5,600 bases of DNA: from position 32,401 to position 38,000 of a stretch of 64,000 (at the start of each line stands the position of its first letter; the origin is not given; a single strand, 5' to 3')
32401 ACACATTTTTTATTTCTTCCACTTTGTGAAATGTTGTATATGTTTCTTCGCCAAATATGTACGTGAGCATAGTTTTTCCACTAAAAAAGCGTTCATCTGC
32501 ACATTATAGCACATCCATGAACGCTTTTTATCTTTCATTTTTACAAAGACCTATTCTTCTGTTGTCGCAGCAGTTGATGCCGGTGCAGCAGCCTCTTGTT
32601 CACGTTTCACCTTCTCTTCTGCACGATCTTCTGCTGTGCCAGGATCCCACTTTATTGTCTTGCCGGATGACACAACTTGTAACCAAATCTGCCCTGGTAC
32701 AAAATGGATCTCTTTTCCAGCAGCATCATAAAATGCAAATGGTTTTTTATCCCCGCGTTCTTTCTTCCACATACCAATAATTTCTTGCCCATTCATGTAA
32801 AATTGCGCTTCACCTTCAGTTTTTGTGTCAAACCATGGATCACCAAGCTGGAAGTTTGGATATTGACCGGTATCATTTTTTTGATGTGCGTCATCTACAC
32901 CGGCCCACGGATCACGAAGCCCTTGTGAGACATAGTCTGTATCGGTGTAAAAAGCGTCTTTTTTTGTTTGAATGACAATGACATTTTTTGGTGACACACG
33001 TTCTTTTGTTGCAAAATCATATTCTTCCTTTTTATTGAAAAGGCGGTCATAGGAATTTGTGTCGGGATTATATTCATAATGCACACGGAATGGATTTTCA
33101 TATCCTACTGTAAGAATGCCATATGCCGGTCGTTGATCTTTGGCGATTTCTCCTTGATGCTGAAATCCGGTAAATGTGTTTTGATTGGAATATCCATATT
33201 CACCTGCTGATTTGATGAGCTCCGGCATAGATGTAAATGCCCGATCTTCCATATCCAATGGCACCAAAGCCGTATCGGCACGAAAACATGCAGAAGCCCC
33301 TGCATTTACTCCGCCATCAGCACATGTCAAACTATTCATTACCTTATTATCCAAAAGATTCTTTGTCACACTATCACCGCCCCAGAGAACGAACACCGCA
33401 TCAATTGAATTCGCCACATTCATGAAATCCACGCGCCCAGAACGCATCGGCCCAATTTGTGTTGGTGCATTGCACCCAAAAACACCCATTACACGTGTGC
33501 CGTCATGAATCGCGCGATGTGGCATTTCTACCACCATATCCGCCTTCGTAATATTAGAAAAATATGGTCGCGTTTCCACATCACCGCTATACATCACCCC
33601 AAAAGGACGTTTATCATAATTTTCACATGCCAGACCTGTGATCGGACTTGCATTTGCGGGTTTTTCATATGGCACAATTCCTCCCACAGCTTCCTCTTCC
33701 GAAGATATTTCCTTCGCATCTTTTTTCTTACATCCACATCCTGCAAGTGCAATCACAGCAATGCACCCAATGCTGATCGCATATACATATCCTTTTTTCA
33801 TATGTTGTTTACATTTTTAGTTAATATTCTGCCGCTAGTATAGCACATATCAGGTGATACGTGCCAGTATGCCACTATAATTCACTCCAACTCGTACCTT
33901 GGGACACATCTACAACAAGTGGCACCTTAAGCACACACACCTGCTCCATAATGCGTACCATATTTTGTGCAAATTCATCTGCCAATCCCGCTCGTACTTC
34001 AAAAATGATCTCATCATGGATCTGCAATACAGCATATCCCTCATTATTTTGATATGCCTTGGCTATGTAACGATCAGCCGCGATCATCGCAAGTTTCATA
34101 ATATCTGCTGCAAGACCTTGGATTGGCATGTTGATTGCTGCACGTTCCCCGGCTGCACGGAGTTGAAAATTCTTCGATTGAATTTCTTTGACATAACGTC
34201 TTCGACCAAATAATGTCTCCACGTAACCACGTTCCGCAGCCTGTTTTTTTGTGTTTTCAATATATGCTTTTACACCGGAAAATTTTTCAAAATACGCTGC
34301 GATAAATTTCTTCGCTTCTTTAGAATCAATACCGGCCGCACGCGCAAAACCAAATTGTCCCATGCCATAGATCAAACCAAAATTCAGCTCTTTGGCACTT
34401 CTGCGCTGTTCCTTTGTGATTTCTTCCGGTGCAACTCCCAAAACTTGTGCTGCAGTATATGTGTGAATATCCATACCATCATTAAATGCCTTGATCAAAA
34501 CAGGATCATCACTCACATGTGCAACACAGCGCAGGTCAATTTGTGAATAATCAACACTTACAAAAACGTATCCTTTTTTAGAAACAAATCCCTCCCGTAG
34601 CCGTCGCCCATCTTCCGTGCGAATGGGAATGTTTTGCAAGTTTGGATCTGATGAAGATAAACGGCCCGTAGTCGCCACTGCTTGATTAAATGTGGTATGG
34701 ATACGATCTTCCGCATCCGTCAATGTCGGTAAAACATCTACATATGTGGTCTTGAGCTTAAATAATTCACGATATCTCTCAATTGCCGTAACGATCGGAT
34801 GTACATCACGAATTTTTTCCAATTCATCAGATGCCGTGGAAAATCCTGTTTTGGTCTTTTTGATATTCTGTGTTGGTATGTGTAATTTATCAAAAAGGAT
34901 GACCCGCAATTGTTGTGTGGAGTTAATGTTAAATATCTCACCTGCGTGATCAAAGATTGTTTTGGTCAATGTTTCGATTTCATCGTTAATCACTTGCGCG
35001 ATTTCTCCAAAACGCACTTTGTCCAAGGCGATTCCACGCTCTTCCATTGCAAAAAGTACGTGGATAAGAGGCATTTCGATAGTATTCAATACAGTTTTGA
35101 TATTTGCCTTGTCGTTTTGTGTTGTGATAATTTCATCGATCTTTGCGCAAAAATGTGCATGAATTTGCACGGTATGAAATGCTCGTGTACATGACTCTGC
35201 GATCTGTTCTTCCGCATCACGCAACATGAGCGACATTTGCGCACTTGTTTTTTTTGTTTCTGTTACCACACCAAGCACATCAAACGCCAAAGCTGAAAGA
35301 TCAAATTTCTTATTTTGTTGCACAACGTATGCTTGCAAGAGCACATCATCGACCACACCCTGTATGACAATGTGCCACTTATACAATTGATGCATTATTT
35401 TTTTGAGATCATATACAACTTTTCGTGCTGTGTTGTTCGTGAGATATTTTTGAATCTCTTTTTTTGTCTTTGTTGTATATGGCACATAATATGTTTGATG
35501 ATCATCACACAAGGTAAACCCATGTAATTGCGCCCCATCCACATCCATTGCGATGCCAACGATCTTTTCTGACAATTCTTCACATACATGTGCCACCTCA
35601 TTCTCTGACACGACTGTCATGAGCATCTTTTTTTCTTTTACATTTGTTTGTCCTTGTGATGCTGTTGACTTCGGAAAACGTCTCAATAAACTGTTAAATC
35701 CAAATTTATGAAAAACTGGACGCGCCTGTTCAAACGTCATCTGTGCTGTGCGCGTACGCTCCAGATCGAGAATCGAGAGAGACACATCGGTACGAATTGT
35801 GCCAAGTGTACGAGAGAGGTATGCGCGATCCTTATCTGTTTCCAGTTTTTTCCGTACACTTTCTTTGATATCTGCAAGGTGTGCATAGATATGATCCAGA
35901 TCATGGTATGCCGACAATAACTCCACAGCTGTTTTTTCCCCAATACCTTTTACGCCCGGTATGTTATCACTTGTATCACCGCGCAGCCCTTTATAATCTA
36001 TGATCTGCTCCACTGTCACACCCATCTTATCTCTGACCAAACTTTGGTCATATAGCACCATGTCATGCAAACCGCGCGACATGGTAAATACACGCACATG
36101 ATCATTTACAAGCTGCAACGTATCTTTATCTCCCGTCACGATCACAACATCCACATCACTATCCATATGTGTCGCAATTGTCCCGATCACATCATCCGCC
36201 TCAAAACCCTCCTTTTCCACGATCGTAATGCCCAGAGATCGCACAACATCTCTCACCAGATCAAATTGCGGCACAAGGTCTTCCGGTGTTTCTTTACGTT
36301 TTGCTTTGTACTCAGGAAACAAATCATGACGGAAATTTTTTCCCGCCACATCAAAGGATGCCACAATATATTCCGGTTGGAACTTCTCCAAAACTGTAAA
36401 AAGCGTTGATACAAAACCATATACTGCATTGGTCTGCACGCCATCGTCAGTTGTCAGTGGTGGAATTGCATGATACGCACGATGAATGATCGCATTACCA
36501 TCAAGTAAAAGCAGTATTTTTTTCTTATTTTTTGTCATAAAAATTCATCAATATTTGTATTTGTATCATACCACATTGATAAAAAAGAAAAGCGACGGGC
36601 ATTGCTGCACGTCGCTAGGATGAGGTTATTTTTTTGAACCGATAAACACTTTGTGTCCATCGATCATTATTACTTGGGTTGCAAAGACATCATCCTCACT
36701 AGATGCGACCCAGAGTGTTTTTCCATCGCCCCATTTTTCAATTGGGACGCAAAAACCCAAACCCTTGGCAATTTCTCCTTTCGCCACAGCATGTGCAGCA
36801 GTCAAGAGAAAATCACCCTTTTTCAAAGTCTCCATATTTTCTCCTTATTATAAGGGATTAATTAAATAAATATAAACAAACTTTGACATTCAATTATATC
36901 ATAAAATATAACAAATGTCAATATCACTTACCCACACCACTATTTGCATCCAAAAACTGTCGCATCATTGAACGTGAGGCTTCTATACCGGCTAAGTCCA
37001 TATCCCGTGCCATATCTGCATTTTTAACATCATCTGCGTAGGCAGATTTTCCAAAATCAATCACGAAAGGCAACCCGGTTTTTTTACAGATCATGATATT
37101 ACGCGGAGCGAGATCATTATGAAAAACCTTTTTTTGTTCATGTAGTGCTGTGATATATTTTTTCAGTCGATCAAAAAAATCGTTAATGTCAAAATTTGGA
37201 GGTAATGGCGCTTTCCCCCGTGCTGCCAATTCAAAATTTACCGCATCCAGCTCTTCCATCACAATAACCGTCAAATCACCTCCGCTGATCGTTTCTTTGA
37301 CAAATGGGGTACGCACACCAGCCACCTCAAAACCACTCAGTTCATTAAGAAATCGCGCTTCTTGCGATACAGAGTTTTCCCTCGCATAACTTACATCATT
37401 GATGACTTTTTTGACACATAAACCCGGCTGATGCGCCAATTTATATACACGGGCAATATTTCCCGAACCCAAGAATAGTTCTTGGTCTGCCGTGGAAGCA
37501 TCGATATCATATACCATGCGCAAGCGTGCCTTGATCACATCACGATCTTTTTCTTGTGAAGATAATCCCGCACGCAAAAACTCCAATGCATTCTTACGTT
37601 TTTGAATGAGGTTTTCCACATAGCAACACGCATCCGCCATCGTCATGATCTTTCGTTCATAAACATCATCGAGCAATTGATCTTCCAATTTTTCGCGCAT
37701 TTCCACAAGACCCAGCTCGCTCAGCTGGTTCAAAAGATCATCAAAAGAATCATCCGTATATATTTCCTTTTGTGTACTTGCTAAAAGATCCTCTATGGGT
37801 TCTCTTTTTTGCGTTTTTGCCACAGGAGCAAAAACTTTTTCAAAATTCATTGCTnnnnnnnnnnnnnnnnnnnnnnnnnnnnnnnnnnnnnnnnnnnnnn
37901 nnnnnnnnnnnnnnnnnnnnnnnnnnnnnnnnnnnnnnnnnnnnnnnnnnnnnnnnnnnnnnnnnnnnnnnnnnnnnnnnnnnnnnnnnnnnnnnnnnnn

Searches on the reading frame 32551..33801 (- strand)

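Call 29: search_protein_families(library=pfam, proteins=[window:32551-33801:-], max_evalue=0.0001)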
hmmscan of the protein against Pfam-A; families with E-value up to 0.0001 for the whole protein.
window:32551-33801:- (416 aa): 2 families
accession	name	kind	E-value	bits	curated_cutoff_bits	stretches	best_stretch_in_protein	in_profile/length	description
PF11258.13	DUF3048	-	4.2e-19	69.6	25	1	55-205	2-148/148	Protein of unknown function (DUF3048) N-terminal domain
PF17479.7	DUF3048_C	-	1.7e-15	57.8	25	1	231-373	2-113/114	Protein of unknown function (DUF3048) C-terminal domain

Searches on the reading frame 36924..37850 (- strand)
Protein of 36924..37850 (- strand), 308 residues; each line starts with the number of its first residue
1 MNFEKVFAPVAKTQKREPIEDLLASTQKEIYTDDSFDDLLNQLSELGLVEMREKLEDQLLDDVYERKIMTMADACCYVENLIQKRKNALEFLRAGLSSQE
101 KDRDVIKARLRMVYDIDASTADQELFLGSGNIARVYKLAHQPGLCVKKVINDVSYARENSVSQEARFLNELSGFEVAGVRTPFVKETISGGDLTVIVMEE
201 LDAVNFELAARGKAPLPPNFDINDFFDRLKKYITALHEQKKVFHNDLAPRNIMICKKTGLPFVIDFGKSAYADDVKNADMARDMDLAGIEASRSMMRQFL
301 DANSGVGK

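Call 11: search_protein_families(library=pfam, proteins=[window:36924-37850:-], max_evalue=0.001)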
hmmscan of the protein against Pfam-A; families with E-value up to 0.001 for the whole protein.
window:36924-37850:- (308 aa): 3 families
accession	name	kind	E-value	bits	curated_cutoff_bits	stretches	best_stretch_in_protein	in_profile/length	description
PF00069.31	Pkinase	-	2.3e-10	40.8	31.7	1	126-274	6-150/263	Protein kinase domain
PF01636.29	APH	-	2e-05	24.9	23.2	1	218-273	145-201/239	Phosphotransferase enzyme family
PF19974.5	TCAD9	-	0.00037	20.2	40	1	212-269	267-324/429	Ternary complex associated domain 9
